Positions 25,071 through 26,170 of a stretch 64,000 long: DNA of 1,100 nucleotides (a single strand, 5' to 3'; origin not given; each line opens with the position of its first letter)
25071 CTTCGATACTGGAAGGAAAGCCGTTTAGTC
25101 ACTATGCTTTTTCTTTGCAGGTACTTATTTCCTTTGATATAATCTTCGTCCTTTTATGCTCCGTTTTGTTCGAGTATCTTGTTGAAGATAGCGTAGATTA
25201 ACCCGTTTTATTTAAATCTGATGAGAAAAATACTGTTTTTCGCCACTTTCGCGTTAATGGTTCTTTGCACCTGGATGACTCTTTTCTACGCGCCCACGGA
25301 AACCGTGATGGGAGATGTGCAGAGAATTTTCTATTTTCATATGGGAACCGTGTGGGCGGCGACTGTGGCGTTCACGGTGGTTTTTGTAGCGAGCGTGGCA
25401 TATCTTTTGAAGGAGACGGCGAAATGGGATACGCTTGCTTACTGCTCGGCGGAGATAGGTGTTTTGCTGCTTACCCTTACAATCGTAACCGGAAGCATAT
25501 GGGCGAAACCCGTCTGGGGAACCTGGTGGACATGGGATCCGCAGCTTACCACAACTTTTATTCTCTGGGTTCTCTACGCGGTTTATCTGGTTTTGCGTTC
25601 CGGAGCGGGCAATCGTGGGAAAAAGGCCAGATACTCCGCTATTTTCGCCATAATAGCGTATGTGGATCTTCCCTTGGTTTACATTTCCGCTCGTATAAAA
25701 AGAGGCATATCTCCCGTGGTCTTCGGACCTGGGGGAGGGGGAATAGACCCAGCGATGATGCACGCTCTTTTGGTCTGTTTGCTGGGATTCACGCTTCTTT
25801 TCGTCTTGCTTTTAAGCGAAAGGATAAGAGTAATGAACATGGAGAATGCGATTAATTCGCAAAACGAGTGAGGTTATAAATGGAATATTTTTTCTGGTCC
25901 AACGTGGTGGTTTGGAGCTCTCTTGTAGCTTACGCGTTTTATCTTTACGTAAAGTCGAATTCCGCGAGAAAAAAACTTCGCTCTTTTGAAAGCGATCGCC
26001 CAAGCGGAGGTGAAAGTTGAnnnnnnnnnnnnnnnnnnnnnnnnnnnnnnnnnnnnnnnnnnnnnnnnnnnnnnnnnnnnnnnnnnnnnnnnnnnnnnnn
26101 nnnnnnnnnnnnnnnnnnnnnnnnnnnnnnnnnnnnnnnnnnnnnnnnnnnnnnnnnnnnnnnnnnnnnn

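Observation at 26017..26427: CcmE carries the variant CxxxY heme-binding motif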

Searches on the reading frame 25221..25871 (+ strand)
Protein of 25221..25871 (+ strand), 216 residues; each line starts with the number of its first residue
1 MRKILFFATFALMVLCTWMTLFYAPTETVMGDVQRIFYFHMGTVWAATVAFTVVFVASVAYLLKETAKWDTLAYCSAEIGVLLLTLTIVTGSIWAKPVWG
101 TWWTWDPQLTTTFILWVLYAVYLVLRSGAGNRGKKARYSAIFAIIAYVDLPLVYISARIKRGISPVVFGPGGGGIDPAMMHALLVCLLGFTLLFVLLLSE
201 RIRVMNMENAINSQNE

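Call 3: search_protein_families(library=pfam, proteins=[window:25221-25871:+])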
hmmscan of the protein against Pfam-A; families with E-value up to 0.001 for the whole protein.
window:25221-25871:+ (216 aa): 1 family
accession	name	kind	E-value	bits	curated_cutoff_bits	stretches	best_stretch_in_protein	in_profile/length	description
PF01578.25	Cytochrom_C_asm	-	2.5e-34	119.2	29.9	1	6-159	34-206/212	Cytochrome C assembly protein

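Call 4: search_protein_families(library=ncbifam, proteins=[window:25221-25871:+])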
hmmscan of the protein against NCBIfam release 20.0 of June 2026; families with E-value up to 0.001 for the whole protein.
window:25221-25871:+ (216 aa): 5 families
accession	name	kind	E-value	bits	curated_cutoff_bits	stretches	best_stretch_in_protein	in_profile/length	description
TIGR01191.1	ccmC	subfamily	6.2e-34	117.5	186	1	27-204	3-182/184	heme ABC transporter permease CcmC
TIGR03144.1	cytochr_II_ccsB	equivalog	2.1e-19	70.3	187.6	1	46-148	140-232/252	c-type cytochrome biogenesis protein CcsB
TIGR00353.1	nrfE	subfamily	3.6e-06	26.2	569.05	1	38-148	118-232/578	heme lyase CcmF/NrfE family subunit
TIGR03145.1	cyt_nit_nrfE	subfamily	0.00035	19.4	927.3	1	21-148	150-284/631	heme lyase NrfEFG subunit NrfE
NF007691.0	PRK10369.1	subfamily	0.00044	19.1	394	1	62-148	196-286/573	heme lyase NrfEFG subunit NrfE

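Call 43: search_solved_structures(query=window:25221-25871:+, max_evalue=0.001, show_alignments=1)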
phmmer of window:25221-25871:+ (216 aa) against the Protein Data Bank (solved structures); distinct sequences matched with E-value up to 0.001: 2.
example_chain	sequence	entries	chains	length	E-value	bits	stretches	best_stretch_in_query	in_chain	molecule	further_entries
7f02_C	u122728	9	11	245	2.4e-19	73.1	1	12-204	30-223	Heme exporter protein C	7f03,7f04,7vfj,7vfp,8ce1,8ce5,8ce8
7s9y_A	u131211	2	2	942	0.00067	22.6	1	75-207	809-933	Cytochrome c biogenesis protein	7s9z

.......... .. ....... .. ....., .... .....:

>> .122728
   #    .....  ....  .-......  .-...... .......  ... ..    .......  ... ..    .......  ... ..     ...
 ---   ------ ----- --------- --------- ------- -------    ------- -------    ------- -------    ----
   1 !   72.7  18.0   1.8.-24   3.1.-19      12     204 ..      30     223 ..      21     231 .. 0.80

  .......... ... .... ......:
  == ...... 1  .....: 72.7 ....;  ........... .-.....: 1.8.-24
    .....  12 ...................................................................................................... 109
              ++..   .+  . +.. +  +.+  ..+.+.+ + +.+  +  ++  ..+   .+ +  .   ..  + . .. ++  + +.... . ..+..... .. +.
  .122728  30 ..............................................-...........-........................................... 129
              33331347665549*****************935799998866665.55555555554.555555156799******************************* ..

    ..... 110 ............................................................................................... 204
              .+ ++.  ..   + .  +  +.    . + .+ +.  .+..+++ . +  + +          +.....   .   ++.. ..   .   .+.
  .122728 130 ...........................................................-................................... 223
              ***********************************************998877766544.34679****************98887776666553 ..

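Call 66: search_protein_representatives(protein=window:25221-25871:+)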
Query: 216 residues. Proteins with E-value up to 0.001 (for the whole library): 6492; up to 1e-10: 2458; up to 1e-30: 282. The best 150 are listed.
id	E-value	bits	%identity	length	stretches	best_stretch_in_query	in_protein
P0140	1.9e-67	243.4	53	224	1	2-209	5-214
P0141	5.5e-55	202.7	51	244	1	2-212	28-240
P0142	2.1e-54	200.8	42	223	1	3-212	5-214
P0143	1.7e-53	197.9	47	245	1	3-210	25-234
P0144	3.5e-52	193.6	46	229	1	11-212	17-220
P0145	9.3e-52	192.2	50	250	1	13-204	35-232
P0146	2.9e-51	190.6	46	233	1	3-207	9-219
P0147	1.0e-50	188.8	44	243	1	8-211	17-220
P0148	7.6e-50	185.9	46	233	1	4-207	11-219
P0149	5.8e-49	183.0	45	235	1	14-203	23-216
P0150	1.8e-48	181.4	44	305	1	12-215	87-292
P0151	1.9e-48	181.3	41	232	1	2-212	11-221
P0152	2.2e-48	181.1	44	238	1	6-209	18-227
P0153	2.7e-48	180.8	42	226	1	5-211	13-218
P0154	5.2e-48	179.9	45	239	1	8-204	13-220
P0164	1.1e-45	172.3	47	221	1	20-208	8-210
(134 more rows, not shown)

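Call 76: find_encoding_contigs(protein=P0148, flank=6000, max_places=2)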
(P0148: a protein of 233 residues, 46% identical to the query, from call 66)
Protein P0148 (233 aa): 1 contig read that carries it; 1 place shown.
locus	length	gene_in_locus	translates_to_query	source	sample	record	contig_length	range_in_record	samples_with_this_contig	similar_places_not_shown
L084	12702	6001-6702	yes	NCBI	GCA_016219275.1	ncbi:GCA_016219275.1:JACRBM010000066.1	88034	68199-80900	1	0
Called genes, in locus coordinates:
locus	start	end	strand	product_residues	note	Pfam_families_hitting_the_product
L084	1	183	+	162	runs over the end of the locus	PF03100:CcmE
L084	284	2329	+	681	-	PF01578:Cytochrom_C_asm, PF16327:CcmF_C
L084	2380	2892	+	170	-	PF13240:Zn_Ribbon_1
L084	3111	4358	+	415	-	-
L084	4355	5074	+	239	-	PF00005:ABC_tran, PF13401:AAA_22 (faint), PF13304:AAA_21 (weak)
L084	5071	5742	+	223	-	PF01061:ABC2_membrane, PF03379:CcmB, PF12679:ABC2_membrane_2 (weak)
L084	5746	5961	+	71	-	-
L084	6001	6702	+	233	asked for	PF01578:Cytochrom_C_asm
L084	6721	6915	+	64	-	-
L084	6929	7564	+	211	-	PF00578:AhpC-TSA, PF08534:Redoxin, PF00255:GSHPx (weak), PF00085:Thioredoxin, PF13098:Thioredoxin_2, PF13905:Thioredoxin_8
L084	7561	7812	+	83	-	PF00462:Glutaredoxin (weak), PF05768:Glrx-like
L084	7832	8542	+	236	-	PF02683:DsbD_TM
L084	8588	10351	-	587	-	PF01411:tRNA-synt_2c, PF07973:tRNA_SAD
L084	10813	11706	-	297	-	PF01841:Transglut_core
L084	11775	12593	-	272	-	PF00376:MerR, PF13411:MerR_1, PF06445:GyrI-like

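Call 80: find_encoding_contigs(protein=P0141, flank=7000, max_places=1)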
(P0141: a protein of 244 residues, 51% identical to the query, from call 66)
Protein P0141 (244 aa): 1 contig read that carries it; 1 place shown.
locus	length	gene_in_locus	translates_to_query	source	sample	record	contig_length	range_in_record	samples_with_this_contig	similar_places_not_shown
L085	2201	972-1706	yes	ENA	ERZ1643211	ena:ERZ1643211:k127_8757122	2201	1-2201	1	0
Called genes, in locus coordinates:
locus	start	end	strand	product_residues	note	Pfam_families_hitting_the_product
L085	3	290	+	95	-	?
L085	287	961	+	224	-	PF01061:ABC2_membrane, PF03379:CcmB, PF12730:ABC2_membrane_4 (weak)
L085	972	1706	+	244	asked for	PF01578:Cytochrom_C_asm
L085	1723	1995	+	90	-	-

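Call 81: find_encoding_contigs(protein=P0142, flank=7000, max_places=1)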
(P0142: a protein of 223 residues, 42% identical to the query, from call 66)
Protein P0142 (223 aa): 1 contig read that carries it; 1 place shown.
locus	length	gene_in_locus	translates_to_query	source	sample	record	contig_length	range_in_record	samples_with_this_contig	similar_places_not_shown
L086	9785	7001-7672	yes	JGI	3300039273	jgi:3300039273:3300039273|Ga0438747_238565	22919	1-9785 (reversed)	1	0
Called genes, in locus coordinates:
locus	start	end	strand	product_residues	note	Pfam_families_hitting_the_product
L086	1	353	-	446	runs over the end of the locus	PF00496:SBP_bac_5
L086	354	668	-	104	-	PF03840:SecG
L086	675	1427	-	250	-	PF00121:TIM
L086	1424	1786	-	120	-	PF04519:Bactofilin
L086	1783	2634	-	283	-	PF02195:ParB_N, PF17762:HTH_ParB, PF23552:ParB_C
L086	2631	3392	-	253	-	PF00142:Fer4_NifH, PF01656:CbiA, PF02374:ArsA_ATPase (weak), PF06564:CBP_BcsQ, PF09140:MipZ (weak), PF10609:ParA, PF13614:AAA_31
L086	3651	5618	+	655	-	PF01578:Cytochrom_C_asm, PF16327:CcmF_C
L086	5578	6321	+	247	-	PF00005:ABC_tran, PF13166:AAA_13 (faint), PF13304:AAA_21 (weak)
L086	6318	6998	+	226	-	PF03379:CcmB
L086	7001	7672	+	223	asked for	PF01578:Cytochrom_C_asm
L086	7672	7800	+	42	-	-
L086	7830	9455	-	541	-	PF00501:AMP-binding, PF13193:AMP-binding_C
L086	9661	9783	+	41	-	?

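Call 82: find_encoding_contigs(protein=P0143, flank=7000, max_places=1)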
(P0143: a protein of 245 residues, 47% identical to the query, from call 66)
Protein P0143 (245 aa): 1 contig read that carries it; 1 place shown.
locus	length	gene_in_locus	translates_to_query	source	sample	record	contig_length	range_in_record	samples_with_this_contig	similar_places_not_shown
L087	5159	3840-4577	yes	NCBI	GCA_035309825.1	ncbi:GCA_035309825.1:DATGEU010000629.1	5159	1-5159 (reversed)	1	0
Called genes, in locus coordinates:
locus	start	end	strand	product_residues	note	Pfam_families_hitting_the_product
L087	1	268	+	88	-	PF16327:CcmF_C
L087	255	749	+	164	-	PF03918:CcmH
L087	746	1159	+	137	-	PF13240:Zn_Ribbon_1 (weak)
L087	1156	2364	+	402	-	-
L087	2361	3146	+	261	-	PF00005:ABC_tran, PF13304:AAA_21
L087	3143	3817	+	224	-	PF01061:ABC2_membrane, PF03379:CcmB, PF12679:ABC2_membrane_2 (weak), PF12698:ABC2_membrane_3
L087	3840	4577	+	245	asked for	PF01578:Cytochrom_C_asm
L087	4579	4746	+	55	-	-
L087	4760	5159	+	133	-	PF13580:SIS_2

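Call 83: find_encoding_contigs(protein=P0140, flank=7000, max_places=1)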
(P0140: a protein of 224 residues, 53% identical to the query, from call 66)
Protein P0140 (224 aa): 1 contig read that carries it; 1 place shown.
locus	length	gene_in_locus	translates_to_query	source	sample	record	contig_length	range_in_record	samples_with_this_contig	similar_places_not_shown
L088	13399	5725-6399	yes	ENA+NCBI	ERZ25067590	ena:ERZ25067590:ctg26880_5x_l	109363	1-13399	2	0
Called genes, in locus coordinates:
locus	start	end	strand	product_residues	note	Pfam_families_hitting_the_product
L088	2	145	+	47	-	?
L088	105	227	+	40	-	-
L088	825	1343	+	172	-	-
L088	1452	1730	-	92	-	-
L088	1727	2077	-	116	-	-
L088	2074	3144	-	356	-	PF01264:Chorismate_synt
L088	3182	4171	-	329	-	PF00106:adh_short, PF01073:3Beta_HSD, PF01370:Epimerase, PF02719:Polysacc_synt_2, PF05368:NmrA, PF13460:NAD_binding_10, PF16363:GDP_Man_Dehyd, PF07993:NAD_binding_4, +2 more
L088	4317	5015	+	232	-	PF00005:ABC_tran, PF13166:AAA_13 (faint), PF13304:AAA_21 (faint)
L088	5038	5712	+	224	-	PF03379:CcmB, PF12730:ABC2_membrane_4 (faint)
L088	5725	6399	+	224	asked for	PF01578:Cytochrom_C_asm, PF27518:CcmC (weak)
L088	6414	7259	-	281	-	PF01797:Y1_Tnp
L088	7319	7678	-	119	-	-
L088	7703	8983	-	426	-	PF02844:GARS_N, PF01071:GARS_A, PF02843:GARS_C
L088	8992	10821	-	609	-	PF13522:GATase_6, PF13537:GATase_7, PF01380:SIS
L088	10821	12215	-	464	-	PF00483:NTP_transferase, PF12804:NTP_transf_3, PF25084:LbH_EIF2B, PF25087:GMPPB_C (faint), PF14602:Hexapep_2 (faint), PF00132:Hexapep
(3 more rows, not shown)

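Call 85: list_cluster_members(proteins=[P0148, P0140, P0164, P0143, window:25221-25871:+])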
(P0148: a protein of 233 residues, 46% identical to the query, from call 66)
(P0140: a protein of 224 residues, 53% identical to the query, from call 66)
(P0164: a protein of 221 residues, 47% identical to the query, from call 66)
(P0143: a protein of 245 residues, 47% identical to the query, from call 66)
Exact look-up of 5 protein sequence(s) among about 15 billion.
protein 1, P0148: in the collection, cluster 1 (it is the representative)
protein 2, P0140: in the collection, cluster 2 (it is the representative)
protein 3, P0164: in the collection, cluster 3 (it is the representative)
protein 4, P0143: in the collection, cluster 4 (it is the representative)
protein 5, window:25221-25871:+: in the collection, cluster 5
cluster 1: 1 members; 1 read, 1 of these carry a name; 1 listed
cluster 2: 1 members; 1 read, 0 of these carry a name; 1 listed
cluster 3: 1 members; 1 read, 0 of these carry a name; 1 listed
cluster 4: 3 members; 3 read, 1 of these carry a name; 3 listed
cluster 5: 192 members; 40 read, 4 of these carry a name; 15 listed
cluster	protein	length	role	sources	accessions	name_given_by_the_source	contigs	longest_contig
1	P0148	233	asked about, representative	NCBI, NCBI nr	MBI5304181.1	MAG: cytochrome c biogenesis protein CcsA [Chloroflexi bacterium] | cytochrome c biogenesis protein CcsA [Chloroflexota bacterium]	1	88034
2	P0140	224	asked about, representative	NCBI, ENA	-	-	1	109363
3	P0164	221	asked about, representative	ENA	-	-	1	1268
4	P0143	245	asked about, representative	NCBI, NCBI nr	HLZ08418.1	MAG TPA: cytochrome c biogenesis protein CcsA [Chloroflexota bacterium] | cytochrome c biogenesis protein CcsA [Chloroflexota bacterium]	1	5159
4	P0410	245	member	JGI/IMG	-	-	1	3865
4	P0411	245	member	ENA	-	-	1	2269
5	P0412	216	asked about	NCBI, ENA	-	-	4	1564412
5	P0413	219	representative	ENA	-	-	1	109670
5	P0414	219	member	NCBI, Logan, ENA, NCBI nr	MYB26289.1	MAG: hypothetical protein F4X32_02150 [Candidatus Dadabacteria bacterium] | hypothetical protein [Candidatus Dadabacteria bacterium]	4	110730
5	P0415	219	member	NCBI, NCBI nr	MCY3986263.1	MAG: cytochrome c biogenesis protein CcsA [Candidatus Dadabacteria bacterium] | cytochrome c biogenesis protein CcsA [Candidatus Dadabacteria bacterium]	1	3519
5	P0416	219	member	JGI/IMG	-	heme exporter protein C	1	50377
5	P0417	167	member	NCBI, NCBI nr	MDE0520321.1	MAG: cytochrome c biogenesis protein CcsA, partial [Candidatus Dadabacteria bacterium] | cytochrome c biogenesis protein CcsA [Candidatus Dadabacteria bacterium]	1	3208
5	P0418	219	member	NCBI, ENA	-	-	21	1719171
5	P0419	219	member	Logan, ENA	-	-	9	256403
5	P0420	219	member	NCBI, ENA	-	-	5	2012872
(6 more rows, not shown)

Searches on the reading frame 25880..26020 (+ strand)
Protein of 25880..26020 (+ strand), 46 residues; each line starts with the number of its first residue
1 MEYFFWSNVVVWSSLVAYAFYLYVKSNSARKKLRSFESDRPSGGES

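Call 3: search_protein_families(library=pfam, proteins=[window:25880-26020:+])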
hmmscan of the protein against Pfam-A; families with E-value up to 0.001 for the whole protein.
window:25880-26020:+ (46 aa): 0 families

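Call 4: search_protein_families(library=ncbifam, proteins=[window:25880-26020:+])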
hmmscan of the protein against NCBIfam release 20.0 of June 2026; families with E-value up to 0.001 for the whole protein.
window:25880-26020:+ (46 aa): 1 family
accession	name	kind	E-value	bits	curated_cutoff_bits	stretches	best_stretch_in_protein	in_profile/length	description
TIGR04391.1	CcmD_alt_fam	subfamily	0.00063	19.7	24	1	2-34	1-33/36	CcmD family protein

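Call 28: search_protein_families(library=ncbifam, proteins=[window:25880-26020:+], max_evalue=10)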
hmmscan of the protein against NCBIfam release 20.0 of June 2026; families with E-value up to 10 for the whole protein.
window:25880-26020:+ (46 aa): 1 family
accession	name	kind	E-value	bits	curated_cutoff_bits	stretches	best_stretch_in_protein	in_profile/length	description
TIGR04391.1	CcmD_alt_fam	subfamily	0.00063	19.7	24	1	2-34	1-33/36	CcmD family protein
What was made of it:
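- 25880..26020 (+): ccmD-like small membrane protein (46 aa). NCBIfam CcmD_alt_fam TIGR04391, E=6.3e-4, 19.7 bits, below the cut-off of 24 (calls 4, 28).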
